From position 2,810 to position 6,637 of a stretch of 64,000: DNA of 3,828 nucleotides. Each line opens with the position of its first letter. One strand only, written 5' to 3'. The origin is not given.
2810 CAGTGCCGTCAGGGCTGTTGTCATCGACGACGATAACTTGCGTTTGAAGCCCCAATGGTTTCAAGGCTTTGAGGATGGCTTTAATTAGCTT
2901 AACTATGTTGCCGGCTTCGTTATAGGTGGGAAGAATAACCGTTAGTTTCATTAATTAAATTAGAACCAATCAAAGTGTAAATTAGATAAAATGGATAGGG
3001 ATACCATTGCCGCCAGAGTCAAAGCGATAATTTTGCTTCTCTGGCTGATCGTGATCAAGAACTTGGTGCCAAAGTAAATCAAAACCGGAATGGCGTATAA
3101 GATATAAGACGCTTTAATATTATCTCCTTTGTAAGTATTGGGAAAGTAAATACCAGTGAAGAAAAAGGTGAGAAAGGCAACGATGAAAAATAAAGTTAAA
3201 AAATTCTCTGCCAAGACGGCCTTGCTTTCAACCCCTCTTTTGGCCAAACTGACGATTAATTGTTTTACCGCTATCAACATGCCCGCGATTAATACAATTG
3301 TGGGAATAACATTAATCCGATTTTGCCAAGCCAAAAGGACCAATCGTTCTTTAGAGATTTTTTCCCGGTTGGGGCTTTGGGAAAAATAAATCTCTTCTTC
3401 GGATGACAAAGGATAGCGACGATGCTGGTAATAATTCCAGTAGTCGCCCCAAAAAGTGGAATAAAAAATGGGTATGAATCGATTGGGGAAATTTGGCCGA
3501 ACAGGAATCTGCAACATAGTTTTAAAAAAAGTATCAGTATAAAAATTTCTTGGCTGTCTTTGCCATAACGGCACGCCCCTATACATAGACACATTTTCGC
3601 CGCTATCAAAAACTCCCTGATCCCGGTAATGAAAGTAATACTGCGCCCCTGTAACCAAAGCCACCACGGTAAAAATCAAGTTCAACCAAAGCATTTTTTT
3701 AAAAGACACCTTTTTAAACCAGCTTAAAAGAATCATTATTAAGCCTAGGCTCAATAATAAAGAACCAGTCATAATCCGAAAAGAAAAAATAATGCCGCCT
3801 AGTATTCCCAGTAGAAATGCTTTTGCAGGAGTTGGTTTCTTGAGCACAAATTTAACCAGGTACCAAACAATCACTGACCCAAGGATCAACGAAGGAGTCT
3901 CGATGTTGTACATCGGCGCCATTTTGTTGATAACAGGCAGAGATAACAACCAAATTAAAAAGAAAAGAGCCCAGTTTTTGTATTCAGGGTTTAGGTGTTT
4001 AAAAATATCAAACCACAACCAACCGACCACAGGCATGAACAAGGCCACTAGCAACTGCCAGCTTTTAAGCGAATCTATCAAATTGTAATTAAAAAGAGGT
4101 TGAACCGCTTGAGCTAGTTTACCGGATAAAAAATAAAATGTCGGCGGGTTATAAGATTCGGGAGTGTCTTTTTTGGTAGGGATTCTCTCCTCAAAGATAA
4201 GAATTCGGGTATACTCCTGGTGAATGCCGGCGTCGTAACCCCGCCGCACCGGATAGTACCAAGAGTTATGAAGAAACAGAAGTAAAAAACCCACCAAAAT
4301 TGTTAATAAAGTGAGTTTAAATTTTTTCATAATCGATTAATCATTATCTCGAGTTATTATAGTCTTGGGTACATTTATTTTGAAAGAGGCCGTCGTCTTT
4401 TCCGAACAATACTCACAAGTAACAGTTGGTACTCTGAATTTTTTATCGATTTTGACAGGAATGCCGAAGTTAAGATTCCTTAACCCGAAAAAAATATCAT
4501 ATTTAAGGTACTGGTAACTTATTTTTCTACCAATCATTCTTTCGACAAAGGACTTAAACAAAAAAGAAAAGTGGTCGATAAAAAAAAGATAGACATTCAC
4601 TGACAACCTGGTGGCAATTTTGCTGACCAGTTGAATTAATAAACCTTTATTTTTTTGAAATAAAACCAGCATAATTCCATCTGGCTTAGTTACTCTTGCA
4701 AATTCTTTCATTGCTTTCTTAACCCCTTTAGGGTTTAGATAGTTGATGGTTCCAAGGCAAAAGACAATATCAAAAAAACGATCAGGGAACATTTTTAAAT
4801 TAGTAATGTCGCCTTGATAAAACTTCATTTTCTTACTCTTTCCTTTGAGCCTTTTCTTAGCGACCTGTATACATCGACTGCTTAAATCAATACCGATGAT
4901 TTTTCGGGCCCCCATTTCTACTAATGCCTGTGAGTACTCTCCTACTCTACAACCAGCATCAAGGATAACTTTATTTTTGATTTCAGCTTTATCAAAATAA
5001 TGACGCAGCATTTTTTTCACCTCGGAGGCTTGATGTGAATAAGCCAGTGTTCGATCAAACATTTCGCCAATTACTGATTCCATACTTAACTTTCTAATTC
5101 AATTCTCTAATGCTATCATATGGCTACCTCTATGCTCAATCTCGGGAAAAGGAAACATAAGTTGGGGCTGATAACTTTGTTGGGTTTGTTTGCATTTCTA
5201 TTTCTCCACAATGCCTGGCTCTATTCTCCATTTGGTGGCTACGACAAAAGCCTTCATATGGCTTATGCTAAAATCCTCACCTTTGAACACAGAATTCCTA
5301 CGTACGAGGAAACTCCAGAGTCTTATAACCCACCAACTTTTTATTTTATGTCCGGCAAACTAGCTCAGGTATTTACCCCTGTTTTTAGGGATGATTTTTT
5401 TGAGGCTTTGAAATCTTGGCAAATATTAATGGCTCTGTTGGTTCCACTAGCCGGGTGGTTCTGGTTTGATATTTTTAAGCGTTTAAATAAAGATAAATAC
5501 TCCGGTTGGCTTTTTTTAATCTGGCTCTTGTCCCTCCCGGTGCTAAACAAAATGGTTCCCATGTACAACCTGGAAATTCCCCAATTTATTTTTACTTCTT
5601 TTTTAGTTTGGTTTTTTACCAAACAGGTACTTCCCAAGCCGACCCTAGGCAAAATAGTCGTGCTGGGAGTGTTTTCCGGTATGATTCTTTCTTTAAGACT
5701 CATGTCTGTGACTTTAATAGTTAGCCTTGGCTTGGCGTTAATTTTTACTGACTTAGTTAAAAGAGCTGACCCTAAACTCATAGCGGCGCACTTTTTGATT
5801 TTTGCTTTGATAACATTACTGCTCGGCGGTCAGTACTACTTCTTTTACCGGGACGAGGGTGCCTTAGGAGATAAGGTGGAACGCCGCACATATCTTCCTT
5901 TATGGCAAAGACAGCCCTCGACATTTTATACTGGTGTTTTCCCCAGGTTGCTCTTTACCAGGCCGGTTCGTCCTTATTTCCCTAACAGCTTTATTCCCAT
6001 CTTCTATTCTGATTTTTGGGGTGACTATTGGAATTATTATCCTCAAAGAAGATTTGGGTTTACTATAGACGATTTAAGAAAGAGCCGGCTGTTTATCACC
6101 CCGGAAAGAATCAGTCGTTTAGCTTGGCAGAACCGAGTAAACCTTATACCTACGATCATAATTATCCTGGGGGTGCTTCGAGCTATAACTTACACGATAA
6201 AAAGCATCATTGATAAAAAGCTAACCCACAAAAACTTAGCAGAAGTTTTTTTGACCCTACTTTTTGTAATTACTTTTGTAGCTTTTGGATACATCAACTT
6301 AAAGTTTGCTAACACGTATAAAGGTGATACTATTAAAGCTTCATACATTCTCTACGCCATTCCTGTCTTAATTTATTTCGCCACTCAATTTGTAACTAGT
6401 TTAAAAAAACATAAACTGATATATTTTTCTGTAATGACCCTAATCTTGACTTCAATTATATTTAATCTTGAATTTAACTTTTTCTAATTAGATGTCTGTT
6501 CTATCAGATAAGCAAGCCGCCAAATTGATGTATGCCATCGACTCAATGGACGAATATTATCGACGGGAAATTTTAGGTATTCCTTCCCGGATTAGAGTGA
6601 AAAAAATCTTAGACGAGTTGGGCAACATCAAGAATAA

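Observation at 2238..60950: Unusually large expansion of PMT/ArnT-type GT-C glycosyltransferases with six Dpm1-like donors, but no OST, Wzy or initiating transferase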

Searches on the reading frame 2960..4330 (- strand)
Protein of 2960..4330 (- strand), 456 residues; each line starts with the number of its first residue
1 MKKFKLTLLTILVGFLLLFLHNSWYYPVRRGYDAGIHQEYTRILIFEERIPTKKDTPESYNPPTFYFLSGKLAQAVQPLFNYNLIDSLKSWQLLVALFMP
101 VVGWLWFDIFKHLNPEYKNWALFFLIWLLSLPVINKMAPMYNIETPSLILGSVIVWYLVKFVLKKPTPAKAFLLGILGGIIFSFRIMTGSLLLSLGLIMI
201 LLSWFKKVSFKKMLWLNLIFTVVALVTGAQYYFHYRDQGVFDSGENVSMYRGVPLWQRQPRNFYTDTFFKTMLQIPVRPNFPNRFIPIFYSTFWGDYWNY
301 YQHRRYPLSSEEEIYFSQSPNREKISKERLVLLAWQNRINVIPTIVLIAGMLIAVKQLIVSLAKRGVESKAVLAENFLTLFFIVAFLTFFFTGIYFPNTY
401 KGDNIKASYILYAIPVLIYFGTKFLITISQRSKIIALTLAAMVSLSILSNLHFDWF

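Call 5: search_protein_families(library=pfam, max_evalue=0.01, proteins=[window:2960-4330:-])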
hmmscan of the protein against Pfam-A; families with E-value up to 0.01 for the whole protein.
window:2960-4330:- (456 aa): 0 families

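Call 14: search_protein_families(library=ncbifam, max_evalue=0.01, proteins=[window:2960-4330:-])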
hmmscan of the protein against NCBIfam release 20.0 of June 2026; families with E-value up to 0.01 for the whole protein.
window:2960-4330:- (456 aa): 0 families

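Call 26: find_homologous_proteins(query=window:2960-4330:-, max_evalue=0.001)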
Query window:2960-4330:- (456 aa): 40 proteins with E <= 0.001 among 8000 candidates.
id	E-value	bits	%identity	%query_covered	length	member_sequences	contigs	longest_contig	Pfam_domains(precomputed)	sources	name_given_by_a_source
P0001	0.0e+0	1016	100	100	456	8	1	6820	-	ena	-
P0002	3.1e-184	631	66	96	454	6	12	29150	-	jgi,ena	-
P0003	8.3e-184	630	63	100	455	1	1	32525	-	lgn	-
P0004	7.5e-183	627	65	100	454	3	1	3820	-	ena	-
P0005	1.2e-177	610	61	100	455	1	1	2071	-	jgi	jgi:hypothetical protein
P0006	3.8e-176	605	61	95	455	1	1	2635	-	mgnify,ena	mgnify:CR=1 FL=1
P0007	8.1e-176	604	60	98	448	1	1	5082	-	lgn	-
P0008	8.5e-174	597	59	99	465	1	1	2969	-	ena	-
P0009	4.6e-172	591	59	100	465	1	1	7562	-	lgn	-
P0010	7.7e-172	591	60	95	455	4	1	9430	-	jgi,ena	-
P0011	5.7e-171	588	60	94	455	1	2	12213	-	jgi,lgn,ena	-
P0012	1.3e-168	580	59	100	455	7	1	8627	-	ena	-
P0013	1.5e-168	580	57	97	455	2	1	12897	-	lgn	-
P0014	4.7e-168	578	58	98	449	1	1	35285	-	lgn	-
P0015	4.8e-168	578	59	98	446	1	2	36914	-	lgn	-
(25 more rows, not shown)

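Call 43: predict_structure(alignment_id=A2)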
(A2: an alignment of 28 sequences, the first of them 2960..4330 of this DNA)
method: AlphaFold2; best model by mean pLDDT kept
length: 456 residues; sequences in the alignment: 28
mean_pLDDT: 80.5   pTM: 0.85
mean pLDDT of the five models: 80.5, 80.2, 79.4, 78.9, 78.0
residues with pLDDT >= 90: 208; 70-90: 137; 50-70: 68; < 50: 43
segments of 3 or more residues with pLDDT < 50: 242-246, 259-287, 291-293, 397-402
pLDDT, mean of each block of 10 residues (from residue 1): 94 95 82 72 87 65 81 94 90 92 97 95 96 76 82 96 96 96 82 91 93 97 91 67 50 54 40 40 46 53 74 77 70 76 90 96 88 95 82 57 58 89 96 94 92 72
secondary structure, 60 per line:
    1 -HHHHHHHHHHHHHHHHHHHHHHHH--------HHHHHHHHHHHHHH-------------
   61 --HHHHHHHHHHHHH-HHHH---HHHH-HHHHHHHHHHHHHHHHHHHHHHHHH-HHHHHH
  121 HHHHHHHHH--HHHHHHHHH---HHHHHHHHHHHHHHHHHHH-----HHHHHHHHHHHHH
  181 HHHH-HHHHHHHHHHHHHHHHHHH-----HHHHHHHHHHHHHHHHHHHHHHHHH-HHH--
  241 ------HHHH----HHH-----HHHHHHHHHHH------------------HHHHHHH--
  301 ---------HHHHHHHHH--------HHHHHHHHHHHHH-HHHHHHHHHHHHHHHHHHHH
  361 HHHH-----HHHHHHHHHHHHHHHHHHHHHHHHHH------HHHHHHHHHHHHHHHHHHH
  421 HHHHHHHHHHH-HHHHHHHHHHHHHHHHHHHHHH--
elements in order: H2-25 H34-47 H63-75 H77-80 H84-87 H89-113 H115-129 H132-140 H144-162 H168-184 H186-204 H210-234 H247-250 H263-273 H292-298 H310-318 H327-339 H341-364 H370-395 H402-431 H433-454

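Call 46: fold_search(model_id=the predicted structure, library=pdb)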
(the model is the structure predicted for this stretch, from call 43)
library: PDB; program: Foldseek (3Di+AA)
matches with E <= 10: 165; with E <= 0.001: 2
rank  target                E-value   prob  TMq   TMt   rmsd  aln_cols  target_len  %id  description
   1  6s7t_A                7.4e-04  1.00  0.52  0.35  14.0       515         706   13  Cryo-EM structure of human oligosaccharyltransferase complex OST-B (released 2019-12-18)
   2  8b6l_I                8.3e-04  1.00  0.49  0.35  14.3       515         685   13  Subtomogram average of the human Sec61-TRAP-OSTA-translocon (released 2022-12-07)
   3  8agc_A                1.6e-03  1.00  0.52  0.36  13.7       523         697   13  Structure of yeast oligosaccharylransferase complex with lipid-linked oligosaccharide and non-acceptor peptide bound (released 2022-12-07)
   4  8agb_A                2.3e-03  1.00  0.50  0.38  13.1       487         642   14  Structure of yeast oligosaccharylransferase complex with lipid-linked oligosaccharide bound (released 2022-12-07)
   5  8pn9_A                2.3e-03  1.00  0.52  0.38  15.7       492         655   14  Structure of human oligosaccharyltransferase OST-A complex bound to NGI-1 (released 2024-05-08)
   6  9n9j_I                3.4e-03  1.00  0.50  0.35  17.3       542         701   11  Structure of a GRP94 folding intermediate engaged with a CCDC134- and FKBP11-bound secretory translocon (released 2025-11-19)
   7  6ezn_F                3.5e-03  1.00  0.51  0.38  14.4       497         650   12  Cryo-EM structure of the yeast oligosaccharyltransferase (OST) complex (released 2018-01-17)
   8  6s7o_A                4.1e-03  1.00  0.52  0.38  13.5       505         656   13  Cryo-EM structure of human oligosaccharyltransferase complex OST-A (released 2019-12-18)
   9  8age_A                5.4e-03  1.00  0.49  0.37  12.8       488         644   15  Structure of yeast oligosaccharylransferase complex with acceptor peptide bound (released 2022-12-07)
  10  6c26_A                5.4e-03  1.00  0.48  0.36  14.3       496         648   14  The Cryo-EM structure of a eukaryotic oligosaccharyl transferase complex (released 2018-01-31)
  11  7e9s_A                7.7e-03  1.00  0.52  0.30  13.5       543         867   12  Archaeal oligosaccharyltransferase AglB from Archaeoglobus fulgidus in complex with an inhibitory peptide and a dolich (released 2021-09-08)
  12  3waj                  1.4e-02  1.00  0.48  0.30  19.8       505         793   13  Crystal structure of the Archaeoglobus fulgidus oligosaccharyltransferase (O29867_ARCFU) complex with Zn and sulfate (released 2013-10-30)
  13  6ftg_5                1.5e-02  1.00  0.53  0.40  16.0       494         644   11  Subtomogram average of OST-containing ribosome-translocon complexes from canine rough microsomal membranes (released 2018-03-21)
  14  7oci_F                1.5e-02  1.00  0.49  0.36  15.3       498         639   12  Cryo-EM structure of yeast Ost6p containing oligosaccharyltransferase complex (released 2022-02-16)
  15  5ogl_A                1.5e-02  1.00  0.50  0.34  13.6       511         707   12  Structure of bacterial oligosaccharyltransferase PglB in complex with an acceptor peptide and an lipid-linked oligosac (released 2017-10-25)
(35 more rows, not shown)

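Call 68: search_protein_families(library=pfam, max_evalue=10, proteins=[window:2960-4330:-])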
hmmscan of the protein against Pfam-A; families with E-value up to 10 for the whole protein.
window:2960-4330:- (456 aa): 0 families

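Call 81: list_cluster_members(proteins=[window:2960-4330:-, window:28974-30578:+, window:35163-36341:-, window:38061-39728:-, window:42507-44072:-, window:56522-57658:-, window:22894-24564:-, window:21761-22897:-, window:58382-59836:-, window:59829-60950:-])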
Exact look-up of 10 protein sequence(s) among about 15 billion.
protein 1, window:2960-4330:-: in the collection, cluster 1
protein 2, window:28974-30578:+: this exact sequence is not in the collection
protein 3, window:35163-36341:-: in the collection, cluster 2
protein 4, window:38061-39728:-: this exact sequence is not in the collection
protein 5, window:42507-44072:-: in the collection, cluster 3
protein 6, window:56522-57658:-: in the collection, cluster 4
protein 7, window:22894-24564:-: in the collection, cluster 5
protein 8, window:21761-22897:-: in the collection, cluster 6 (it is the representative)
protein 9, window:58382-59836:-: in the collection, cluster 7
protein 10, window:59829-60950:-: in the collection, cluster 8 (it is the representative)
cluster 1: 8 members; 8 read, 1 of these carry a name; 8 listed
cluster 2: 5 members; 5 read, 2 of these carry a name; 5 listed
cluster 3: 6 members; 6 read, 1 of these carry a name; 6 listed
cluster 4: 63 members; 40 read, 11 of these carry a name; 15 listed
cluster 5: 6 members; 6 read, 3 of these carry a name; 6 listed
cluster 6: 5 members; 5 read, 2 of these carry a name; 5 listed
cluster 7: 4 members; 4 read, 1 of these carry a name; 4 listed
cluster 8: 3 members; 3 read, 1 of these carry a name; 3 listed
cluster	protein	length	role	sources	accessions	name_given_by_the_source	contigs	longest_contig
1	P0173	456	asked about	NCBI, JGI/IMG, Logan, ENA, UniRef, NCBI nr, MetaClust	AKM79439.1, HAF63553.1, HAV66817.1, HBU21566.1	MAG: hypothetical protein UX85_C0006G0033 [Candidatus Beckwithbacteria bacterium ... | Glycosyltransferase RgtA/B/C/D-like domain-containing protein n=1 Tax=Candidatus ... | MAG: hypothetical protein UY43_C0001G0722 [Candidatus Beckwithbacteria bacterium ...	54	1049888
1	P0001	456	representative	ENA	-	-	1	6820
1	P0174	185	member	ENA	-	-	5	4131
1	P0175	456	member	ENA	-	-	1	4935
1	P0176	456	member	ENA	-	-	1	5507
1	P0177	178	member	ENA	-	-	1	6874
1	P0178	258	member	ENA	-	-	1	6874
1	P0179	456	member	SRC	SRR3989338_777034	-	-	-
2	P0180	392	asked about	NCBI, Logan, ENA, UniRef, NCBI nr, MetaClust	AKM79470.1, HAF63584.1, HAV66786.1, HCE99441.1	MAG: hypothetical protein UX85_C0005G0023 [Candidatus Beckwithbacteria bacterium ... | Uncharacterized protein n=1 Tax=Candidatus Beckwithbacteria bacterium GW2011_GWB1_47_15 ... | MAG: hypothetical protein UY43_C0001G0753 [Candidatus Beckwithbacteria bacterium ...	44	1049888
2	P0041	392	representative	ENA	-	-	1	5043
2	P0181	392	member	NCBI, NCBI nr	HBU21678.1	TPA: hypothetical protein DEB02_01905 [Candidatus Beckwithbacteria bacterium] | hypothetical protein [Candidatus Beckwithbacteria bacterium]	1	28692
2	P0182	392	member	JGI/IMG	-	-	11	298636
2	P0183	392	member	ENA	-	-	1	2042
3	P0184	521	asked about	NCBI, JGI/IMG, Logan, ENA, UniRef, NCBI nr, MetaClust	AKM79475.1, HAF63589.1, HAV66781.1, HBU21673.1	MAG: hypothetical protein UX85_C0005G0028 [Candidatus Beckwithbacteria bacterium ... | Glycosyltransferase RgtA/B/C/D-like domain-containing protein n=1 Tax=Candidatus ... | MAG: glycosyl transferase family protein [Candidatus Beckwithbacteria bacterium ...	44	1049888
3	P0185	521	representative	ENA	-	-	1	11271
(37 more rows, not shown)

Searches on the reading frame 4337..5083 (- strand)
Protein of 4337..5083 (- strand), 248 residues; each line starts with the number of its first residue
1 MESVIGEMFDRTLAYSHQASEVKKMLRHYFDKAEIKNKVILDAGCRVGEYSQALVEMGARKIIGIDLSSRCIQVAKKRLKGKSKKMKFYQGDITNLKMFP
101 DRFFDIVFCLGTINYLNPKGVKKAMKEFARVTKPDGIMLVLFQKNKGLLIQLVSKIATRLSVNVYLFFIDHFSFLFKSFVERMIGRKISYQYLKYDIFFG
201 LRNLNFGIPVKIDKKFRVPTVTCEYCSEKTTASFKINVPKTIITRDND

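Call 5: search_protein_families(library=pfam, max_evalue=0.01, proteins=[window:4337-5083:-])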
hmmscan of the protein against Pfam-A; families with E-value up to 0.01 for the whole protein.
window:4337-5083:- (248 aa): 14 families
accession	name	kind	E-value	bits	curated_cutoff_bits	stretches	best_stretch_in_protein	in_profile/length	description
PF13649.12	Methyltransf_25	-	1.2e-21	77.7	27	1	40-136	1-97/97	Methyltransferase domain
PF08241.18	Methyltransf_11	-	6.5e-21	75.2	21.2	1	41-139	1-94/95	Methyltransferase domain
PF13847.12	Methyltransf_31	-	6.7e-18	65.2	27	1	36-141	3-110/145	Methyltransferase domain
PF08242.18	Methyltransf_12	-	1.4e-11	45.4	30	1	41-137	1-97/98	Methyltransferase domain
PF13489.12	Methyltransf_23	-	3.1e-11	43.7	27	1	17-143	3-119/164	Methyltransferase domain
PF01209.24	Ubie_methyltran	-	2.8e-07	30.6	20.1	1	36-142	47-153/233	ubiE/COQ5 methyltransferase family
PF01728.25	FtsJ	-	1.4e-06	28.8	24.1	1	34-109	20-97/181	FtsJ-like methyltransferase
PF02353.26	CMAS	-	1.5e-06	28.2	27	1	24-140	50-164/273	Mycolic acid cyclopropane synthetase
PF08003.17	Methyltransf_9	-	2.7e-06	27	23.8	1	33-113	112-192/315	Protein of unknown function (DUF1698)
PF01739.24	CheR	-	3.1e-06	27.2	27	1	85-140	119-173/195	CheR methyltransferase, SAM binding domain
PF23525.1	Methyltransf_36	-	0.00088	19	27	0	18-97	20-114/268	AprA MT2-like domain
PF06325.19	PrmA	-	0.001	19.1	22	1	31-109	156-232/296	Ribosomal protein L11 methyltransferase (PrmA)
PF03141.22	Methyltransf_29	-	0.0025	16.9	23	1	22-138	105-215/506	Putative S-adenosyl-L-methionine-dependent methyltransferase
PF05724.17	TPMT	-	0.0053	16.9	26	1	18-156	18-160/218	Thiopurine S-methyltransferase (TPMT)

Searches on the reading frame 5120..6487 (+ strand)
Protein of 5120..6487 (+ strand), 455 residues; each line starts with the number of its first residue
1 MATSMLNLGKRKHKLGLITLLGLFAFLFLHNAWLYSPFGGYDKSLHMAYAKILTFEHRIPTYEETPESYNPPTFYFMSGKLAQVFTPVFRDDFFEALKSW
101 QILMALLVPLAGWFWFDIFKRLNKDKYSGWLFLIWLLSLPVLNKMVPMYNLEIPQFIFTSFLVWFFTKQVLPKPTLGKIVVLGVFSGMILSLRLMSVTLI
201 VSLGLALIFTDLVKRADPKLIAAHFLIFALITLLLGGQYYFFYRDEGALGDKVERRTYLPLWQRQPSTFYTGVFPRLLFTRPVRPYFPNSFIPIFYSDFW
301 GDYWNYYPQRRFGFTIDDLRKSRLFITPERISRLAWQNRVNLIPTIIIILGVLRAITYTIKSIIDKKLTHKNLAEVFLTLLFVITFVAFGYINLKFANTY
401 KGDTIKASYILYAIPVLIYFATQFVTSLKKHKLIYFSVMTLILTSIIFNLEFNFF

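Call 5: search_protein_families(library=pfam, max_evalue=0.01, proteins=[window:5120-6487:+])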
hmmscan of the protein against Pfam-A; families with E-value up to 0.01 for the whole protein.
window:5120-6487:+ (455 aa): 0 families

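Call 14: search_protein_families(library=ncbifam, max_evalue=0.01, proteins=[window:5120-6487:+])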
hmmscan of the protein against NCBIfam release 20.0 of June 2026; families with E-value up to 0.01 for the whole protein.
window:5120-6487:+ (455 aa): 1 family
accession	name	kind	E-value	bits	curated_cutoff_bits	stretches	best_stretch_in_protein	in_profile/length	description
NF047440.1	LA3751_2_3_fam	subfamily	0.0018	17.2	200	1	99-236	99-238/460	LA_3751/LA_3752 family putative glycosyltransferase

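Call 68: search_protein_families(library=pfam, max_evalue=10, proteins=[window:5120-6487:+])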
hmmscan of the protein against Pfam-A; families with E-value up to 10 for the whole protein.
window:5120-6487:+ (455 aa): 0 families
